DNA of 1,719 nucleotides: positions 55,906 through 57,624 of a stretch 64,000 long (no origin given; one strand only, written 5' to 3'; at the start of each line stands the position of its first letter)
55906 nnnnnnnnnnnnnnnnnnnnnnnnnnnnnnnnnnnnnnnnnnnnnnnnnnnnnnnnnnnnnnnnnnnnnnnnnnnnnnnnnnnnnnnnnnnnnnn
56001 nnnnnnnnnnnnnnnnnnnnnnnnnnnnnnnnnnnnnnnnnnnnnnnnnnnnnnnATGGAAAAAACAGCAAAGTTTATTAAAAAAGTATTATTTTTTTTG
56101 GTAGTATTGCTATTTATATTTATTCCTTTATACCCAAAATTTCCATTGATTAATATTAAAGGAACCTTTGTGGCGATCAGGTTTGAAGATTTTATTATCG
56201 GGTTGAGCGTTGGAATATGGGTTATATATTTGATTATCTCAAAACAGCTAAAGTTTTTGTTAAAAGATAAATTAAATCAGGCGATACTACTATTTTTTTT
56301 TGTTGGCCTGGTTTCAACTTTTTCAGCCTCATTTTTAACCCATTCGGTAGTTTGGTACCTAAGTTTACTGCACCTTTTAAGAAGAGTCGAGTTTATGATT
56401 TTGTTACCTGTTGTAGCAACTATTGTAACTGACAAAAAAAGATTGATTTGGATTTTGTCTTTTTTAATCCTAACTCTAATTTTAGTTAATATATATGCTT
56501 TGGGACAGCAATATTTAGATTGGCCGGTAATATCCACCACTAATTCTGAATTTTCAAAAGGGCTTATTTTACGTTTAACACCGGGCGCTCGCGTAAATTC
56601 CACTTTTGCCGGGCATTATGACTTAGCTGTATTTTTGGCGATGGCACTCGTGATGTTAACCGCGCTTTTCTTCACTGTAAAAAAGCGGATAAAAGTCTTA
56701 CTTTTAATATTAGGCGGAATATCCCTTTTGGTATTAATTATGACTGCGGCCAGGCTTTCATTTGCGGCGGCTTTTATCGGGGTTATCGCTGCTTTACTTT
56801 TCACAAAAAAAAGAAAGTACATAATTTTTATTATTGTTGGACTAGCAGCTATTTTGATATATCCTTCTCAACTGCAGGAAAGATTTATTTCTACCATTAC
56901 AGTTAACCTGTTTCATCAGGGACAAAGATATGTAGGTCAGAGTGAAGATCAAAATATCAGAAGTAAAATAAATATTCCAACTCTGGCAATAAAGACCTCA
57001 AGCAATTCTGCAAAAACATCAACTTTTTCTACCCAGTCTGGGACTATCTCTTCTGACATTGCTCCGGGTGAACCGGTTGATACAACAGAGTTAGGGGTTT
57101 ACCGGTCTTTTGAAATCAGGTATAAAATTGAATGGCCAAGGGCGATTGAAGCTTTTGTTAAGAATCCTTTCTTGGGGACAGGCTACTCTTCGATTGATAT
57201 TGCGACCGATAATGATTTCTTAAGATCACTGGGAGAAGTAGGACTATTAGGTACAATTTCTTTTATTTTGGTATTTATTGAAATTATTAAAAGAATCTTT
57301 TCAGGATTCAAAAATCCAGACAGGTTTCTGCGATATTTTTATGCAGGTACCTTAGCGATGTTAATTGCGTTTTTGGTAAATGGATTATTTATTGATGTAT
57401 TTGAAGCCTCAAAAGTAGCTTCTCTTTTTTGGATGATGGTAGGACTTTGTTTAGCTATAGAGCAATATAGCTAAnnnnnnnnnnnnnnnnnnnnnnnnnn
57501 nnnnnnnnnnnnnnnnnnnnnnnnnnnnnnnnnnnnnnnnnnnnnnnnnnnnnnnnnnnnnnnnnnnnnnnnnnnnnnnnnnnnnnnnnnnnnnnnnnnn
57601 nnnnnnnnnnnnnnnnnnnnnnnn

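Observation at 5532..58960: Exceptional density of GT-C-type membrane glycosyltransferases (about 9-12 in 53 kb)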

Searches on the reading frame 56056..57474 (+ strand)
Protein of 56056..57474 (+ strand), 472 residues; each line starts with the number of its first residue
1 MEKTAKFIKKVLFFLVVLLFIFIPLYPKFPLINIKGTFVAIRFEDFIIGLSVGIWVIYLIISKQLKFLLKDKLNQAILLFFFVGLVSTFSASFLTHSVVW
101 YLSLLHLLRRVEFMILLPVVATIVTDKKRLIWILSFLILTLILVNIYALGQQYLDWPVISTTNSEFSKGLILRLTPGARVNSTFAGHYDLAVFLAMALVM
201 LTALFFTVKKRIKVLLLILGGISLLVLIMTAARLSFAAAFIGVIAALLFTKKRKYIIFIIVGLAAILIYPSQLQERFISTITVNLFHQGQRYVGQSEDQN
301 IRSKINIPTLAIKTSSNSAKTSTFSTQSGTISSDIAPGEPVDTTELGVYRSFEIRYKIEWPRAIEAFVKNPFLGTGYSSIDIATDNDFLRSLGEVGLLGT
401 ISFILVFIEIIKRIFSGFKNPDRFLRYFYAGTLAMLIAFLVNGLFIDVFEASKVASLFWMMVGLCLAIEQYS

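Call 4: search_protein_families(library=pfam, proteins=[window:56056-57474:+], max_evalue=0.01)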
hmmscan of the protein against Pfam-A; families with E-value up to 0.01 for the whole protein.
window:56056-57474:+ (472 aa): 1 family
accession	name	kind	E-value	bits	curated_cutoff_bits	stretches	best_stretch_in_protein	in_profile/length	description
PF04932.20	Wzy_C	-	1.5e-07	31.7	31.7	1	222-403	5-148/149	O-Antigen ligase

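Call 65: search_protein_families(library=ncbifam, proteins=[window:56056-57474:+], max_evalue=0.01)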
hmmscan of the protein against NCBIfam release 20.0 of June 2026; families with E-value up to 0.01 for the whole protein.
window:56056-57474:+ (472 aa): 1 family
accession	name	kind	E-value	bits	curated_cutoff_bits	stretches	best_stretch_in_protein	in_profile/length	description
TIGR00947.1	2A73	equivalog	0.0039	16.3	366.4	1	393-465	344-419/425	IctB family putative bicarbonate transporter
